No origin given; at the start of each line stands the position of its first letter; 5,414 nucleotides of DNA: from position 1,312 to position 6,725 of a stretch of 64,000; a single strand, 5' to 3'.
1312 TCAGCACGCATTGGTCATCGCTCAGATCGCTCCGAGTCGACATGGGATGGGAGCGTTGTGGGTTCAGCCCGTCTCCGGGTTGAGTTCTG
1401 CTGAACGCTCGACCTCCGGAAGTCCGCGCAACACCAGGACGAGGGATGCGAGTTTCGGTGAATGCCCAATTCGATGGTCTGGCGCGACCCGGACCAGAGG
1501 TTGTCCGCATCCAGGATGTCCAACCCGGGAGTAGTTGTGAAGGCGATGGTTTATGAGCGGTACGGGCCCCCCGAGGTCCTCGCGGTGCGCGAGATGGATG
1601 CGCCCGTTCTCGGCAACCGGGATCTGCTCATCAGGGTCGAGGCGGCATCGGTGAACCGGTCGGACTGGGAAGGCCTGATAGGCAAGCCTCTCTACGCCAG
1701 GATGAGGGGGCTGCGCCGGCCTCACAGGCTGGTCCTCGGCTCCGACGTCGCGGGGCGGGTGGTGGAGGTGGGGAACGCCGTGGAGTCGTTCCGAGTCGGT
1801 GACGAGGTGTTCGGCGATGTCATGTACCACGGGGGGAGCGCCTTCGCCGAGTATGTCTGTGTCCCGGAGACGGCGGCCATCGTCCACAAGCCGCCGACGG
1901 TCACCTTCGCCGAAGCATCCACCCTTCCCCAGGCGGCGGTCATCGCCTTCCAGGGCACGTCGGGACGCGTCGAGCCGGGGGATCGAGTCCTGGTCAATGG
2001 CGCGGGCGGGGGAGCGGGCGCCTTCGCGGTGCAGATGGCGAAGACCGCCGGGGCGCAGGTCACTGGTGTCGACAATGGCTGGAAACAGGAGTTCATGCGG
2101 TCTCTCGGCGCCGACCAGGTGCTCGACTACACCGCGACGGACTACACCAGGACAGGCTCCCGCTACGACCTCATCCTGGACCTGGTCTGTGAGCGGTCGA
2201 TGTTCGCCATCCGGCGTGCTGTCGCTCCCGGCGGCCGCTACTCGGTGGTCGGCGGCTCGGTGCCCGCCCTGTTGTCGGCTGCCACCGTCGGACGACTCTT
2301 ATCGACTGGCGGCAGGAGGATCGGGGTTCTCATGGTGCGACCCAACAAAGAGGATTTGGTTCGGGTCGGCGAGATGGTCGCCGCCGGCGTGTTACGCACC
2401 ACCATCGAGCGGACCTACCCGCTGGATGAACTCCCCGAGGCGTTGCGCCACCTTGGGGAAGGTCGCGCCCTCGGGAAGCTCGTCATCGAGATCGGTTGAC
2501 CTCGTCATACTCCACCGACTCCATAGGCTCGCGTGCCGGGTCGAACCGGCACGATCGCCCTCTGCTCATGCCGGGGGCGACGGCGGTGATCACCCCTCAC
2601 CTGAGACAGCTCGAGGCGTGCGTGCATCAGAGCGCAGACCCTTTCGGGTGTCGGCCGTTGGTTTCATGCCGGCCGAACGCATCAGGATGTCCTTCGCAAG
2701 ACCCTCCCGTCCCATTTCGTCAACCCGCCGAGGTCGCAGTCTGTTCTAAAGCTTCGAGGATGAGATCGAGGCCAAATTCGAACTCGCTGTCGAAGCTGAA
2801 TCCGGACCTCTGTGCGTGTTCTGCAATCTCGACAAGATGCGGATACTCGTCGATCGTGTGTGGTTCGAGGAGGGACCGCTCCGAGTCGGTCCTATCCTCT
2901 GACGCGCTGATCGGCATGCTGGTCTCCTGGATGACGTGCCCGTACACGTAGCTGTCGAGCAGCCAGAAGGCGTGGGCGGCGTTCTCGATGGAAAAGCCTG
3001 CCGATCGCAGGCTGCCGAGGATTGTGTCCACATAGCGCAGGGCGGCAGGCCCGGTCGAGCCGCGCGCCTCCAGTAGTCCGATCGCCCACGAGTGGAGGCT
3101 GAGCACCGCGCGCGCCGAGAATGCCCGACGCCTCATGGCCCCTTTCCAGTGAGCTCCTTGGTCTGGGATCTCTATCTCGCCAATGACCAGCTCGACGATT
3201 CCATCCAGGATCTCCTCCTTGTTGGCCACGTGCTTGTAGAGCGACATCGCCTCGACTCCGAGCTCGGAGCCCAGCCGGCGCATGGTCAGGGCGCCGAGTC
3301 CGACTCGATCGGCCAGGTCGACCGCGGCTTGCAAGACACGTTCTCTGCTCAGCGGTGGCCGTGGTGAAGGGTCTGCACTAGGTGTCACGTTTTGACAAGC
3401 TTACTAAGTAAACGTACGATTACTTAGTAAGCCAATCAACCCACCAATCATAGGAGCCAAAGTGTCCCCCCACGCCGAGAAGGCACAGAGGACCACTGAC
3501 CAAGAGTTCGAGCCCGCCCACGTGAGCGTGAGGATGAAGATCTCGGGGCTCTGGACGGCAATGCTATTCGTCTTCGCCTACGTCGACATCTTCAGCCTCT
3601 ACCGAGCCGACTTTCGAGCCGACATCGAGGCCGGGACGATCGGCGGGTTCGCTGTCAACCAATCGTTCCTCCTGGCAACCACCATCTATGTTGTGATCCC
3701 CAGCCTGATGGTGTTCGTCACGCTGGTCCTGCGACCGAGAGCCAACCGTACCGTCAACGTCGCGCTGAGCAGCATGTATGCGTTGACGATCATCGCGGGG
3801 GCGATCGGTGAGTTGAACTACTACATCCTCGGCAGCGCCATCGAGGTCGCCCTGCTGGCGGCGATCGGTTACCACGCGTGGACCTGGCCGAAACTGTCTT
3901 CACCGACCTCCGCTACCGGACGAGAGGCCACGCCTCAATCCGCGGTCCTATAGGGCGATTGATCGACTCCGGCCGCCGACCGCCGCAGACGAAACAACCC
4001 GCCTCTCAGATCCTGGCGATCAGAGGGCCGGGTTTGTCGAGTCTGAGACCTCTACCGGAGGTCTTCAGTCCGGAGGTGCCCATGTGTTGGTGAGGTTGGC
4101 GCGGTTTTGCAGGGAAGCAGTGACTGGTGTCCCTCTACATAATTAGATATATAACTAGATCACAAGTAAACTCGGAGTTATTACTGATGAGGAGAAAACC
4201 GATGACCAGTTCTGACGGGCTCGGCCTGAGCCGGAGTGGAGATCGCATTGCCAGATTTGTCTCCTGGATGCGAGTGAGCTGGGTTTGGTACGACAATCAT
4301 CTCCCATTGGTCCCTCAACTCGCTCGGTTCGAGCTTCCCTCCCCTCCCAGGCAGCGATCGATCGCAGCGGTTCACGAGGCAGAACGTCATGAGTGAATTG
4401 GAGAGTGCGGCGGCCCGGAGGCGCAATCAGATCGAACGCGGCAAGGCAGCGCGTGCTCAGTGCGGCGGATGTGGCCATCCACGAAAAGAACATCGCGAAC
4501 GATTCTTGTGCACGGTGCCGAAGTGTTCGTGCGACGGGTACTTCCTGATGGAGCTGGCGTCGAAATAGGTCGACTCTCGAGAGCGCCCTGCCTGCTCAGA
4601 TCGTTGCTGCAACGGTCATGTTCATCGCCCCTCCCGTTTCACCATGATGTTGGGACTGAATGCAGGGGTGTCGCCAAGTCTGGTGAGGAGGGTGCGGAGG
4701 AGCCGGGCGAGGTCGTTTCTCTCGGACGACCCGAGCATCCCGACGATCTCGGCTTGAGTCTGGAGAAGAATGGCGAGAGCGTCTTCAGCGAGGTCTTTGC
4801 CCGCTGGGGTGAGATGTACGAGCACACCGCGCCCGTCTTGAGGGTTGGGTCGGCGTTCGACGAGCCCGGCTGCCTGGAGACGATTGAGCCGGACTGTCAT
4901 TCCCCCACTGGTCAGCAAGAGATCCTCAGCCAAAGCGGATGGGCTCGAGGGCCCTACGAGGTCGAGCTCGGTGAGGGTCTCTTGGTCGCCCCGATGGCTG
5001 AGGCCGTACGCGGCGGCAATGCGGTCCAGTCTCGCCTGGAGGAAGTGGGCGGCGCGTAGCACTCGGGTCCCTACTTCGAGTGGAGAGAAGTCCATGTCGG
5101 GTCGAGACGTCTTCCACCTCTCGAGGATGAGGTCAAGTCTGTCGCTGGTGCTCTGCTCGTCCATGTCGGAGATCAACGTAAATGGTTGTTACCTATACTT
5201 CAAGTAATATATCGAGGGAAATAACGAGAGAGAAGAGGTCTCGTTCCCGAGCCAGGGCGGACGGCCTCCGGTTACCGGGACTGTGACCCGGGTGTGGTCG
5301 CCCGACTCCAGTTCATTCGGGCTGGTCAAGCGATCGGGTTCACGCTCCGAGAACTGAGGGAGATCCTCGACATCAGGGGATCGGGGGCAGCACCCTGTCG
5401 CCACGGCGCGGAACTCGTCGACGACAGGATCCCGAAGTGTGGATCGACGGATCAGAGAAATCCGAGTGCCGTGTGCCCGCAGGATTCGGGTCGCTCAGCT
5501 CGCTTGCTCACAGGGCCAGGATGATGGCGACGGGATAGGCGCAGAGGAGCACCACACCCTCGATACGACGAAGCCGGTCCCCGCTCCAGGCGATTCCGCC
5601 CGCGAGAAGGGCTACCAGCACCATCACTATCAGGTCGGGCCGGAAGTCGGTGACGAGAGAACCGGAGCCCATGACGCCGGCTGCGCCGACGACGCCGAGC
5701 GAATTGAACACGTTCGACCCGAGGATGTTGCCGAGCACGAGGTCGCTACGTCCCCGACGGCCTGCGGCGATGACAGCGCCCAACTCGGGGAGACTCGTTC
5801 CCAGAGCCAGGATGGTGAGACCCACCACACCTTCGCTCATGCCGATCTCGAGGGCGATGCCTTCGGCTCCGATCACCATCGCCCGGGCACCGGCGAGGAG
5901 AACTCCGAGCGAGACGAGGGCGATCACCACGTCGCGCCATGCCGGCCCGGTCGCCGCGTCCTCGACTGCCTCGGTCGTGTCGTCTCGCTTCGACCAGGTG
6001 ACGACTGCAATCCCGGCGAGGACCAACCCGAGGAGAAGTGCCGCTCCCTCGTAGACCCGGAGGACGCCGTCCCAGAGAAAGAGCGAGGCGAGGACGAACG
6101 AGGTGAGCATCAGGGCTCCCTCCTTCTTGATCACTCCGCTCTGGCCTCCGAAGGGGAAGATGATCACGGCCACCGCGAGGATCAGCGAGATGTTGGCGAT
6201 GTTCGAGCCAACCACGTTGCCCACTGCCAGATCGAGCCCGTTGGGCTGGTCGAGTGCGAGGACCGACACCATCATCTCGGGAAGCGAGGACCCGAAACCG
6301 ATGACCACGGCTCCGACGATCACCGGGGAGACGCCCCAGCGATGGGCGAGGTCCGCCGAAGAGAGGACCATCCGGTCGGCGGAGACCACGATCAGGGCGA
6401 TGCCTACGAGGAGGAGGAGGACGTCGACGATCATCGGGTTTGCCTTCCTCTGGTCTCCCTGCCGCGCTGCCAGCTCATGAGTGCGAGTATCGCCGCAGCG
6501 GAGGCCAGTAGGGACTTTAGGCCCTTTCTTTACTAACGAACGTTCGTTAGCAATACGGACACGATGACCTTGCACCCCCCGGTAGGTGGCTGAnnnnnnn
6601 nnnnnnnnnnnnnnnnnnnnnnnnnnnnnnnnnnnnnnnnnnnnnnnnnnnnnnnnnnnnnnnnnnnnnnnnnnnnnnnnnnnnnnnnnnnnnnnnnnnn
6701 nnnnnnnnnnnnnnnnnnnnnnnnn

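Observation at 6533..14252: Tat-exported NarG/NxrA-like molybdoenzyme operon with non-canonical composition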

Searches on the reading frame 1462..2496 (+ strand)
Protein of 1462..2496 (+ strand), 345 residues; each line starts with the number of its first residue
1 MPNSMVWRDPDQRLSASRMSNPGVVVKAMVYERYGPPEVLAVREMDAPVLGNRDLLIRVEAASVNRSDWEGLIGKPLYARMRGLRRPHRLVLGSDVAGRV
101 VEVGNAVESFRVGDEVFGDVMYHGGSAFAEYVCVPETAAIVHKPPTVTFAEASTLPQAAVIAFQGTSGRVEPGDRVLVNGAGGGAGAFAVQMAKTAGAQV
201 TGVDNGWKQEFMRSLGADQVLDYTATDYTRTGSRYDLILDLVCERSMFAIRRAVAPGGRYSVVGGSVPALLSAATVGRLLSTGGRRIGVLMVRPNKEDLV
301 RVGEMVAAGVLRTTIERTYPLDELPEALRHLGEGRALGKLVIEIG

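Call 27: search_protein_families(library=pfam, proteins=[window:1462-2496:+], max_evalue=0.001)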
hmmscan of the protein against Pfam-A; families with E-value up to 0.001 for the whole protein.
window:1462-2496:+ (345 aa): 3 families
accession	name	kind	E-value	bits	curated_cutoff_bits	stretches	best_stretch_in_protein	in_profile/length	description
PF13602.12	ADH_zinc_N_2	-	7.8e-28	98.5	27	1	215-342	1-134/134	Zinc-binding dehydrogenase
PF08240.17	ADH_N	-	7.6e-17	61.9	23.5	1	52-141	2-100/104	Alcohol dehydrogenase GroES-like domain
PF00107.32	ADH_zinc_N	-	7.1e-14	52.3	31.8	1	186-296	3-117/129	Zinc-binding dehydrogenase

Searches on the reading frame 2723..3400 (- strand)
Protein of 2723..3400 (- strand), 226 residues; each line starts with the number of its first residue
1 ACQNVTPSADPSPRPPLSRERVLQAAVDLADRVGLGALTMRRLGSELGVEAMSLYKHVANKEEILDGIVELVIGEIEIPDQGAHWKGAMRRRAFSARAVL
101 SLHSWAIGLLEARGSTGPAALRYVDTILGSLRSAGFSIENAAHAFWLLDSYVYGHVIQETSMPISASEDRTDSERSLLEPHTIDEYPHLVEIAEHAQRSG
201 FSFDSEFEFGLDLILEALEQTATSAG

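Call 27: search_protein_families(library=pfam, proteins=[window:2723-3400:-], max_evalue=0.001)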
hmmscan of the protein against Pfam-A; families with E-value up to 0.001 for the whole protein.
window:2723-3400:- (226 aa): 2 families
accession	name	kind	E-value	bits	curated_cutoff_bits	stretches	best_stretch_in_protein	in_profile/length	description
PF02909.22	TetR_C_1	-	2.4e-22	79.8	21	1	79-220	2-144/146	Tetracyclin repressor-like, C-terminal domain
PF00440.29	TetR_N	-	1e-07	32.1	24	1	23-66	2-45/47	Bacterial regulatory proteins, tetR family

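Call 95: search_protein_families(library=ncbifam, proteins=[window:2723-3400:-], max_evalue=0.001)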
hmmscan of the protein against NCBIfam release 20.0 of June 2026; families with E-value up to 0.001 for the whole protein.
window:2723-3400:- (226 aa): 3 families
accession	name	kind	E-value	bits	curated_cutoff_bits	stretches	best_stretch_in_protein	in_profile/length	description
NF010319.1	PRK13756.1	equivalog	5.2e-24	85.2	265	1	17-220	2-197/199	tetracycline resistance transcriptional repressor TetR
NF038211.1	MFT_alt_reg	equivalog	1.2e-12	48.6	285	1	17-159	1-142/193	mycofactocin system transcriptional regulator MftR2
NF050111.1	TransRegSACE7040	equivalog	0.00012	22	250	1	19-68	3-52/186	SACE_7040 family transcriptional regulator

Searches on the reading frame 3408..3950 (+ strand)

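Call 27: search_protein_families(library=pfam, proteins=[window:3408-3950:+], max_evalue=0.001)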
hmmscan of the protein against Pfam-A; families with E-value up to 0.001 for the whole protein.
window:3408-3950:+ (181 aa): 1 family
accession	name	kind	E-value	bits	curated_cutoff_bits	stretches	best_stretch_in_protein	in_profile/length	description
PF19851.4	DUF6326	-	1.5e-10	41.9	24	1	44-162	13-132/135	Family of unknown function (DUF6326)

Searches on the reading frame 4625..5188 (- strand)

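Call 27: search_protein_families(library=pfam, proteins=[window:4625-5188:-], max_evalue=0.001)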
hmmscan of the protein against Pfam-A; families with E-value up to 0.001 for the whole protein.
window:4625-5188:- (188 aa): 2 families
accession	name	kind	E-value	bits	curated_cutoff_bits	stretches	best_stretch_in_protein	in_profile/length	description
PF12802.13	MarR_2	-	6.9e-10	39.4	27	1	72-120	11-60/61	MarR family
PF01047.28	MarR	-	9.4e-08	32.3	24.6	1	72-122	9-59/59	MarR family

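Call 95: search_protein_families(library=ncbifam, proteins=[window:4625-5188:-], max_evalue=0.001)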
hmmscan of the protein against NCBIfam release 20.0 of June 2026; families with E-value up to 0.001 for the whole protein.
window:4625-5188:- (188 aa): 9 families
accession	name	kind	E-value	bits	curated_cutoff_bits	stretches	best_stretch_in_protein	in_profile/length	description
NF045593.1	bilirub_TF_BilQ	equivalog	5.2e-11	42.4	125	1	81-168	45-132/135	bilirubin utilization transcriptional regulator BilQ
NF008565.1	PRK11512.1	equivalog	1.6e-10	41.2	240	1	82-168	56-143/144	multiple antibiotic resistance transcriptional regulator MarR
NF052438.1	TransRegRv0880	equivalog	3.6e-09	36.6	220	1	56-140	27-108/143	Rv0880 family HTH-type transcriptional regulator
TIGR02337.1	HpaR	equivalog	2.2e-07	30.7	121.2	1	78-167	40-129/130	homoprotocatechuate degradation operon regulator HpaR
NF052638.1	TransRegOhrRVib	equivalog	8.5e-07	28.8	200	1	85-147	56-118/141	transcriptional regulator OhrR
NF050133.1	TransRegFabT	equivalog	3.5e-06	27.3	200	1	77-135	40-98/138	fatty acid biosynthesis transcriptional regulator FabT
NF008122.0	PRK10870.1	equivalog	4.3e-06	26.5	157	1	101-173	92-164/176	transcriptional repressor MprA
NF041230.1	BagL_FevM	exception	7.4e-06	26.1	230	1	75-167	49-141/145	MarR family transcriptional regulator BagL/FevM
NF053777.1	Saro0803TransReg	equivalog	1e-05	25.2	200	1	97-166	68-137/140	Saro_0803 family transcriptional regulator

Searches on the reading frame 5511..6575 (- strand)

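Call 27: search_protein_families(library=pfam, proteins=[window:5511-6575:-], max_evalue=0.001)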
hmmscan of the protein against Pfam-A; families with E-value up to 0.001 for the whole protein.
window:5511-6575:- (355 aa): 1 family
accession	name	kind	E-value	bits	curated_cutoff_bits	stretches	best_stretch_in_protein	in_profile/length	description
PF01699.29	Na_Ca_ex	-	3e-45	154.3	24.9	2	216-354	3-149/151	Sodium/calcium exchanger protein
